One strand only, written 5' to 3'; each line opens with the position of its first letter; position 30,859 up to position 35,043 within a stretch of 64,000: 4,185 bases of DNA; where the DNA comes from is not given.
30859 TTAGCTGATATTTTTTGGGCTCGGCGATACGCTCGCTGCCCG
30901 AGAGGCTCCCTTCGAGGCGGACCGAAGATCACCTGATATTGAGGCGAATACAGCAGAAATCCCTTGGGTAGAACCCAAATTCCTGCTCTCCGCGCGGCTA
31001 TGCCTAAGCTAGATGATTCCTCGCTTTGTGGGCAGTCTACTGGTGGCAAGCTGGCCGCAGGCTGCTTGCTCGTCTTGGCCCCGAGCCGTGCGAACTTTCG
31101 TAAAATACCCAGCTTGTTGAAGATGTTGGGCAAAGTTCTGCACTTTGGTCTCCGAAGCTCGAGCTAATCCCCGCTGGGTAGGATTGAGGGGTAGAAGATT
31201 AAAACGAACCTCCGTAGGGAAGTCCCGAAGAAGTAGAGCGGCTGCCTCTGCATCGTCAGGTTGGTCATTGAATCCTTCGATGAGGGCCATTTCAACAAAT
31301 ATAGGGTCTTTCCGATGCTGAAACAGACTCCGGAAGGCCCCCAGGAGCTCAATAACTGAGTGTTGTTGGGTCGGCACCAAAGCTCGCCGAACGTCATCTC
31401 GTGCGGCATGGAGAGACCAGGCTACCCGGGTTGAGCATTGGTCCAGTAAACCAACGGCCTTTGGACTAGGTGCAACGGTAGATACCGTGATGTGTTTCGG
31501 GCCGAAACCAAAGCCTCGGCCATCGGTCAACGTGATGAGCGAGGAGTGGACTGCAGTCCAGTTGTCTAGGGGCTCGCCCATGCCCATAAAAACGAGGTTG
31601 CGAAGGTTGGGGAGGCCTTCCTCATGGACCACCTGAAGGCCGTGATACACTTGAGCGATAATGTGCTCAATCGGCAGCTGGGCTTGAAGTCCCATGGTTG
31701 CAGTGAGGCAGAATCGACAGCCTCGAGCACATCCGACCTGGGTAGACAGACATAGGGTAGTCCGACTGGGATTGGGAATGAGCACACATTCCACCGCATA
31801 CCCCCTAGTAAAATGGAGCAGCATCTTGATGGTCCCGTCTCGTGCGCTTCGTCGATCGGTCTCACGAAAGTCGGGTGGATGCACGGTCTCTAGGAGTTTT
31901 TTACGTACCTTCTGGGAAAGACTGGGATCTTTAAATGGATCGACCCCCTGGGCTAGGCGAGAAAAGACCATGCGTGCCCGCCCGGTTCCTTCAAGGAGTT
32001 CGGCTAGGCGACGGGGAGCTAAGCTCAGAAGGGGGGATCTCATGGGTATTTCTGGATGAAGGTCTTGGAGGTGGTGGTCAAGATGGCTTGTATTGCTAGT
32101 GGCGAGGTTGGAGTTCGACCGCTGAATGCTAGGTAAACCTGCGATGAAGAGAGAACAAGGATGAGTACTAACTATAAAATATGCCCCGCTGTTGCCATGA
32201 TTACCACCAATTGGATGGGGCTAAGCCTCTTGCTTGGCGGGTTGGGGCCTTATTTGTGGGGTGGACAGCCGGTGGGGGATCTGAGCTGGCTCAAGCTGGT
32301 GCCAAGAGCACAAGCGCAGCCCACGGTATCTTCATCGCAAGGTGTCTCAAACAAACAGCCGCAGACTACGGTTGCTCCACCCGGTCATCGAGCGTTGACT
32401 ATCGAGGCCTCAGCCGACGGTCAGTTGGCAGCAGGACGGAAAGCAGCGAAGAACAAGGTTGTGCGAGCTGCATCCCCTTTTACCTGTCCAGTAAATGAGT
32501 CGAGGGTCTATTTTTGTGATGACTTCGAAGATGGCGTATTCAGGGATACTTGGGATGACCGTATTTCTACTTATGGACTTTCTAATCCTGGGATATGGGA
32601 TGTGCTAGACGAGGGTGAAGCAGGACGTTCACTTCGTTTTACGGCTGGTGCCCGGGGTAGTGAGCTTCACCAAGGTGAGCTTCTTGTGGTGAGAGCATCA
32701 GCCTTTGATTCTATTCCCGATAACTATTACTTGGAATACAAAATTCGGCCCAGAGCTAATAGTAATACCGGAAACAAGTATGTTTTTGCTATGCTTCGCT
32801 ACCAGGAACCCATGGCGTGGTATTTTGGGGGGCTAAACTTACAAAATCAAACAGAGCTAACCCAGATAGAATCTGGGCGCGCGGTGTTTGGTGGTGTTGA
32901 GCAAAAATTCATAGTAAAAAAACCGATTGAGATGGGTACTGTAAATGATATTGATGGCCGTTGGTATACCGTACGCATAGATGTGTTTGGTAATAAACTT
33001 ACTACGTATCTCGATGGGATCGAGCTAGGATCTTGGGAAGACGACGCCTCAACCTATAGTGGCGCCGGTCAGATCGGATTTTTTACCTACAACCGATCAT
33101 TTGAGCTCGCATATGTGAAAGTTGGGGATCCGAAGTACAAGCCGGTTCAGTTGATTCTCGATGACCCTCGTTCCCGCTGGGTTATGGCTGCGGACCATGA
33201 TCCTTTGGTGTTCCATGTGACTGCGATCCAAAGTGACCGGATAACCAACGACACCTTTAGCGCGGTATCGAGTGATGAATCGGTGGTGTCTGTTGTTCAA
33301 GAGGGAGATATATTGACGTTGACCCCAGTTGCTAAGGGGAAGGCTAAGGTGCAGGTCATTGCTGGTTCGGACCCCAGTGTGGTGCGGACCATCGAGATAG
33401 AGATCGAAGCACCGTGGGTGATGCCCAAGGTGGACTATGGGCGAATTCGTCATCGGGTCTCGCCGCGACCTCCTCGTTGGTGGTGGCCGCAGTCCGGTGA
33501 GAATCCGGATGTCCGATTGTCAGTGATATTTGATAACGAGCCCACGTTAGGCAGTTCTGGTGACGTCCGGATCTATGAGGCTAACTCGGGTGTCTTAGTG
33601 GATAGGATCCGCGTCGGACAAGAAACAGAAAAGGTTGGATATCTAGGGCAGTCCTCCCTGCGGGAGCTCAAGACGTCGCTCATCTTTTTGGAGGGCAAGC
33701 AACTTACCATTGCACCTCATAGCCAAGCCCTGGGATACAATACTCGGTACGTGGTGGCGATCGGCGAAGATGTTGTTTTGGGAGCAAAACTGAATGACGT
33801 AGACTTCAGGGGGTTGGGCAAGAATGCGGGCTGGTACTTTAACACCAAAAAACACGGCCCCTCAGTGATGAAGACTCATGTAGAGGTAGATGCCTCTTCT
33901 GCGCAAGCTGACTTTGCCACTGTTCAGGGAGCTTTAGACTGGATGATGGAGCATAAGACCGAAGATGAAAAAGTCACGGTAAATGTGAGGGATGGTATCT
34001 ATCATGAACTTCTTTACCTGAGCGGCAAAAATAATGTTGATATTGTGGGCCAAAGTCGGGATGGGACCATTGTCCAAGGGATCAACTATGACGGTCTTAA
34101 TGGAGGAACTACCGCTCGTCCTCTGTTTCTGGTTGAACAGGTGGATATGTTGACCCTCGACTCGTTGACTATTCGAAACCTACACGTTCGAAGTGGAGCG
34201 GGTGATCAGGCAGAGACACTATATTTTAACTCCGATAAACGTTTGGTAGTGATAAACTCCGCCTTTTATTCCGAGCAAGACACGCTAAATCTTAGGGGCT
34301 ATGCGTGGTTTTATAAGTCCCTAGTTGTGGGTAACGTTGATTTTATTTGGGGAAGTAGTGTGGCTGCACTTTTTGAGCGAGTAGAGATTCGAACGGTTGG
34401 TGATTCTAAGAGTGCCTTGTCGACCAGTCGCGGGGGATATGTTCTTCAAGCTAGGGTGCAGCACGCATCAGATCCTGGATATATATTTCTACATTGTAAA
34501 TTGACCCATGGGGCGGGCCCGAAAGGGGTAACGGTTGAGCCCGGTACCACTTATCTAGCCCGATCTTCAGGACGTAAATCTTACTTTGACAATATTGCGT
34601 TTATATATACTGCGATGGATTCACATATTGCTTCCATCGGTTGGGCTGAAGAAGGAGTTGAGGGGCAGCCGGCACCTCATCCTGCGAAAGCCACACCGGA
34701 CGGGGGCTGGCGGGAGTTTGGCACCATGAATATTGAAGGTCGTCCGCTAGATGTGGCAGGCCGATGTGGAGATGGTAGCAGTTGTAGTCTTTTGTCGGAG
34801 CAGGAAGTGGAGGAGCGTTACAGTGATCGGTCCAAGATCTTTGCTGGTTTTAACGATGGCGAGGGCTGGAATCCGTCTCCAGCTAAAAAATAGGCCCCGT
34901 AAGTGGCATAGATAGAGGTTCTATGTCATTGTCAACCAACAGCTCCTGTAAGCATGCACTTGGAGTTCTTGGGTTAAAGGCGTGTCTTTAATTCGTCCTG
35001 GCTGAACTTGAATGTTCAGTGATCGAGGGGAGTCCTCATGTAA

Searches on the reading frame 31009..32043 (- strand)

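Call 11: search_protein_families(library=ncbifam, proteins=[window:31009-32043:-])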
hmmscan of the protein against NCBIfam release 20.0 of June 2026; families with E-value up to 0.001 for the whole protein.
window:31009-32043:- (344 aa): 8 families
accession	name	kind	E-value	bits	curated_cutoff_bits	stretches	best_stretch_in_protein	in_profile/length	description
TIGR00048.1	rRNA_mod_RlmN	equivalog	6.2e-66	222.7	290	1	5-336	9-346/355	dual-specificity RNA methyltransferase RlmN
NF008396.0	PRK11194.1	equivalog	1e-54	185.8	633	1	33-335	48-356/379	dual-specificity RNA methyltransferase RlmN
NF011031.0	PRK14461.1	equivalog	4.5e-49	167.4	601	1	12-336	21-365/372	ribosomal RNA large subunit methyltransferase N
NF011040.0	PRK14470.1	equivalog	1.4e-41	143.1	441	1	31-336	32-335/338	ribosomal RNA large subunit methyltransferase N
NF011034.0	PRK14464.1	equivalog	6.3e-41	140.3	422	1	64-334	68-328/348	RNA methyltransferase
NF000424.4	CfrAB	exception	7.2e-36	124.2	530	1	68-333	69-337/338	Cfr family 23S rRNA (adenine(2503)-C(8))-methyltransferase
TIGR04432.1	rSAM_Cfr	equivalog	1.3e-35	123.3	550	1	70-333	73-339/341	Cfr family 23S rRNA (adenine(2503)-C(8))-methyltransferase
NF011024.0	PRK14453.1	equivalog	1.5e-35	123.1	468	1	70-334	75-342/348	23S rRNA (adenine(2503)-C(8))-methyltransferase Cfr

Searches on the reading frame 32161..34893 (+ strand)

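Call 11: search_protein_families(library=ncbifam, proteins=[window:32161-34893:+])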
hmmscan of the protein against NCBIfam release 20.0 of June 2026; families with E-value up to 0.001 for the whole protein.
window:32161-34893:+ (910 aa): 3 families
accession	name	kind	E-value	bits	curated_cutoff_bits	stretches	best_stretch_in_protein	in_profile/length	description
NF041896.1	pecestase_PemA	equivalog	3.7e-09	35.9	700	1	578-767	35-236/365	pectinesterase PemA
NF007822.0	PRK10531.1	equivalog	8e-08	31.4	436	0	704-783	250-336/430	putative acyl-CoA thioester hydrolase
NF041901.1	pecestase_PemB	equivalog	0.00019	20.5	700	0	712-789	247-318/379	pectinesterase PemB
